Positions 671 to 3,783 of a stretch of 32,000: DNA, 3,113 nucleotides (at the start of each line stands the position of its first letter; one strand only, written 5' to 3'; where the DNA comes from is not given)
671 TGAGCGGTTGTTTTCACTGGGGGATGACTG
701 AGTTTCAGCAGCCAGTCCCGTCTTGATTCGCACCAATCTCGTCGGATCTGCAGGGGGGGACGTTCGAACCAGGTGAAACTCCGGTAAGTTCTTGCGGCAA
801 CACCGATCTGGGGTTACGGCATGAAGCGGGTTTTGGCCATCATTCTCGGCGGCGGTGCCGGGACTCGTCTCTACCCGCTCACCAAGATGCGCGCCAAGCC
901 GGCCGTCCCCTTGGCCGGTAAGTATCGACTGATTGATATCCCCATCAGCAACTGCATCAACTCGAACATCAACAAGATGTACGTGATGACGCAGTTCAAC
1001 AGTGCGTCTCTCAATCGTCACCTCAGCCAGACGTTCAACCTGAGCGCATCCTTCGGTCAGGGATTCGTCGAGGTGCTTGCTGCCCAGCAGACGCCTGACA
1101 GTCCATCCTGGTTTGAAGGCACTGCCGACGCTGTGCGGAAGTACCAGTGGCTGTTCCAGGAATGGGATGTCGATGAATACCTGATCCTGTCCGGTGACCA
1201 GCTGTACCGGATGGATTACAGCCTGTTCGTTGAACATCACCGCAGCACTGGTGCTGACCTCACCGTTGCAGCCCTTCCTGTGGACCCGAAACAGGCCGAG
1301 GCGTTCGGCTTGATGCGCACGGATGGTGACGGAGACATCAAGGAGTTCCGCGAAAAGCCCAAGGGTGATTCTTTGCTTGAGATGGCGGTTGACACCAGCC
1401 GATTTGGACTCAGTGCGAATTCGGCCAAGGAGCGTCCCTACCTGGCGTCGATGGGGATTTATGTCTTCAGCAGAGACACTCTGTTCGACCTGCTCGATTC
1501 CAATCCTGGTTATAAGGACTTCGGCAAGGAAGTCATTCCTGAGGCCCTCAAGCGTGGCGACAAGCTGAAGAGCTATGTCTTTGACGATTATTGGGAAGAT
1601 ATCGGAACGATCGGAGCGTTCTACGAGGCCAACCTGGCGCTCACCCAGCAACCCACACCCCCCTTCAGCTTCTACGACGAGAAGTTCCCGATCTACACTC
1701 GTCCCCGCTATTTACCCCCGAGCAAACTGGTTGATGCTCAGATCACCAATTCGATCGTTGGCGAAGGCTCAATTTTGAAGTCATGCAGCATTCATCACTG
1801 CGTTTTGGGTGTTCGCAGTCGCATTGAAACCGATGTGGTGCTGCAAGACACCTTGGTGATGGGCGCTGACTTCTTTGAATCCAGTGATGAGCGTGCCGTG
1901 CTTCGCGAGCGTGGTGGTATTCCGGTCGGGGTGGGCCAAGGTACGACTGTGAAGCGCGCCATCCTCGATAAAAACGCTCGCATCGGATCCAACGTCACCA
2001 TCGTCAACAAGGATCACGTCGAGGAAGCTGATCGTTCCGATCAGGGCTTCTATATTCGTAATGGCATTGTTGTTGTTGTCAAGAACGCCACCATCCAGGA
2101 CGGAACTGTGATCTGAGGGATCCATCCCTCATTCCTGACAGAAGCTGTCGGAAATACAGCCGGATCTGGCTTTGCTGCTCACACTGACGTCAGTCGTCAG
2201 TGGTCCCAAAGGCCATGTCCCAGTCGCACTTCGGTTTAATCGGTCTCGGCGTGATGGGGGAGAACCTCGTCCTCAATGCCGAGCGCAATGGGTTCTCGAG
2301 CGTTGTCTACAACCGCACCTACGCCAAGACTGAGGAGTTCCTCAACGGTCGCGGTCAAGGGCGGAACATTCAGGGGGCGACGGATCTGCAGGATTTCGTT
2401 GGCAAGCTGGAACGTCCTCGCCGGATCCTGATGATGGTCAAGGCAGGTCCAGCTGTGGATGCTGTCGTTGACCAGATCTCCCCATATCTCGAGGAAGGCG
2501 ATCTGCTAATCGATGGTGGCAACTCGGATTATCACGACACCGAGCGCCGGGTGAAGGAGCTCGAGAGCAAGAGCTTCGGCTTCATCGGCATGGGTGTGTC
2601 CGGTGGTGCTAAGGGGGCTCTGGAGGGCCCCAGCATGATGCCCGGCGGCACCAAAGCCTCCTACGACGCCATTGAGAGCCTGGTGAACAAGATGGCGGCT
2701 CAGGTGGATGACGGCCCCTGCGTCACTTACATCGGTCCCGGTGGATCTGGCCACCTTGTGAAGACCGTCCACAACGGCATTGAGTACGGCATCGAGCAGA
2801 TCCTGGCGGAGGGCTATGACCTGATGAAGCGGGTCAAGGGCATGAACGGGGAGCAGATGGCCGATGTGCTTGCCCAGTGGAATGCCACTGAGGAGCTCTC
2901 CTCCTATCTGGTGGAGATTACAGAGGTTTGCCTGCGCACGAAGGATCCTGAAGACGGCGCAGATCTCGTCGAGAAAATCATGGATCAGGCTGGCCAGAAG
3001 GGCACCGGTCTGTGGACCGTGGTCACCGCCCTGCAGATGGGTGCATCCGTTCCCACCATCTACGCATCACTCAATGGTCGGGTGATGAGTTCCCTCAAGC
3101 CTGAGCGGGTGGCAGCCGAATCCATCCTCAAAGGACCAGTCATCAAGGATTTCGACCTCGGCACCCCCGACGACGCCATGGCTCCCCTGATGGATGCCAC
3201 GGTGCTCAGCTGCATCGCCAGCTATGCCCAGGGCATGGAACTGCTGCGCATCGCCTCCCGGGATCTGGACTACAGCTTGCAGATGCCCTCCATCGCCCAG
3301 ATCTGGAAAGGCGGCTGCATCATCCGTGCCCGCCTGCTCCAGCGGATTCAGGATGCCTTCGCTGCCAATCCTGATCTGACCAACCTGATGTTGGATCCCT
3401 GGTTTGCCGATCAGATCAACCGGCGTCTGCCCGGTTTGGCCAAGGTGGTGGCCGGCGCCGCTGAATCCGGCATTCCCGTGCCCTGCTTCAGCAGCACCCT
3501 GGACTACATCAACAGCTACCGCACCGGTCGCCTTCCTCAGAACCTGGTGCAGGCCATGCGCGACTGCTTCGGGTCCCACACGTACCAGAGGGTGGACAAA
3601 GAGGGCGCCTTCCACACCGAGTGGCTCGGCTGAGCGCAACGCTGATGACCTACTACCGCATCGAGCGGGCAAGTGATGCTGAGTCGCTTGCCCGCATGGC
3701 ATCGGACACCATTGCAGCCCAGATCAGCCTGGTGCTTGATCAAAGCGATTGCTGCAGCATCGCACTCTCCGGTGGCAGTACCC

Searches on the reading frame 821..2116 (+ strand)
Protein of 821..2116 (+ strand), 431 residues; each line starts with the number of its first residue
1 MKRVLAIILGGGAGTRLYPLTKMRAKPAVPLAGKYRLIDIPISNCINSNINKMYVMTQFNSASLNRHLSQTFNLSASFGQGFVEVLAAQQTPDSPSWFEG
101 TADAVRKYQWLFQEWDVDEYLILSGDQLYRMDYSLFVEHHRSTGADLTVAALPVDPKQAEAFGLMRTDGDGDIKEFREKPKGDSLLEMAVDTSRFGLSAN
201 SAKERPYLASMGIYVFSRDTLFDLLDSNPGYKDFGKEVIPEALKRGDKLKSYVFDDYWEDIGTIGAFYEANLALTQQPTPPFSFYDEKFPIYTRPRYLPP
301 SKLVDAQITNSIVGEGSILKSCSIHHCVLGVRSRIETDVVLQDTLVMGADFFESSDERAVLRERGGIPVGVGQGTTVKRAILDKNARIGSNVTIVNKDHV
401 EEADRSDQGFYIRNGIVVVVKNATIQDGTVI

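Call 24: search_protein_families(library=pfam, proteins=[window:821-2116:+])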
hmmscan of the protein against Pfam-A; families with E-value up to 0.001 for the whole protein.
window:821-2116:+ (431 aa): 4 families
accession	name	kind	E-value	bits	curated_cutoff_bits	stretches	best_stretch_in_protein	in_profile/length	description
PF00483.29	NTP_transferase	-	1.5e-64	218.4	21.2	1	6-276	2-244/245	Nucleotidyl transferase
PF25247.1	LbH_GLGC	-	5.3e-54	182.2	27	1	296-430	1-135/135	GLGC left-handed parallel beta-helix domain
PF24894.1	Hexapep_GlmU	-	2.2e-06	28.2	23.3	0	306-419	14-104/104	GlmU-like, C-terminal hexapeptide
PF25084.1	LbH_EIF2B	-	1.7e-05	25.2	54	0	310-346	21-58/105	EIF2B subunit epsilon LbH domain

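Call 81: find_encoding_contigs(protein=window:821-2116:+, flank=1000, max_places=4)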
Protein window:821-2116:+ (431 aa): 24 contigs read that carry it; 1 place shown.
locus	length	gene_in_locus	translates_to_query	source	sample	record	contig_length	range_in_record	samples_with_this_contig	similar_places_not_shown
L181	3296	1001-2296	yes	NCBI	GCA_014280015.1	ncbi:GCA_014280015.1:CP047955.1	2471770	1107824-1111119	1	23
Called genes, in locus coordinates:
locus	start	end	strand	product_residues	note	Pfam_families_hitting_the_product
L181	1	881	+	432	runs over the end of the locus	PF05201:GlutR_N, PF01488:Shikimate_DH, PF00745:GlutR_dimer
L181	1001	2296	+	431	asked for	PF00483:NTP_transferase, PF25247:LbH_GLGC, PF24894:Hexapep_GlmU (faint), PF25084:LbH_EIF2B (faint)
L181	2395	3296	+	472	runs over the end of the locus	PF03446:NAD_binding_2, PF00393:6PGD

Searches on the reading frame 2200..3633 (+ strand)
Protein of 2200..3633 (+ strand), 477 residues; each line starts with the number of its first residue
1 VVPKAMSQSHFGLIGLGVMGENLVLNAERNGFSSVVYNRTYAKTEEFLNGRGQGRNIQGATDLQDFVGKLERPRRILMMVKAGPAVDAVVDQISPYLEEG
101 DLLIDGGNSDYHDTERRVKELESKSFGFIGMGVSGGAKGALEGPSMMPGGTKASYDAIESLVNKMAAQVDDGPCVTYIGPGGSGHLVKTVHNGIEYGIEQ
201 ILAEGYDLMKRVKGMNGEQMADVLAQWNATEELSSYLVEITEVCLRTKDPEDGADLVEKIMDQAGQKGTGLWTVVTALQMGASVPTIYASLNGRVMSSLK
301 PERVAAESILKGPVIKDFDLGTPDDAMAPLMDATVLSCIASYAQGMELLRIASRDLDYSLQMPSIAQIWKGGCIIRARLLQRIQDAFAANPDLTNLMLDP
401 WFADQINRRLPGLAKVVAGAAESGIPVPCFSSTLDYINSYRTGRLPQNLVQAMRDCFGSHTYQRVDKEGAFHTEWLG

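Call 24: search_protein_families(library=pfam, proteins=[window:2200-3633:+])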
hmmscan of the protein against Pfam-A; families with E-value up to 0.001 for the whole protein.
window:2200-3633:+ (477 aa): 2 families
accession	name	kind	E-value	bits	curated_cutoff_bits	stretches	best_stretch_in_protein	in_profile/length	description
PF00393.24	6PGD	-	3.4e-110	368.5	27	1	184-475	1-290/290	6-phosphogluconate dehydrogenase, C-terminal domain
PF03446.21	NAD_binding_2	-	6.1e-46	156.8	21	1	11-179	2-161/161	NAD binding domain of 6-phosphogluconate dehydrogenase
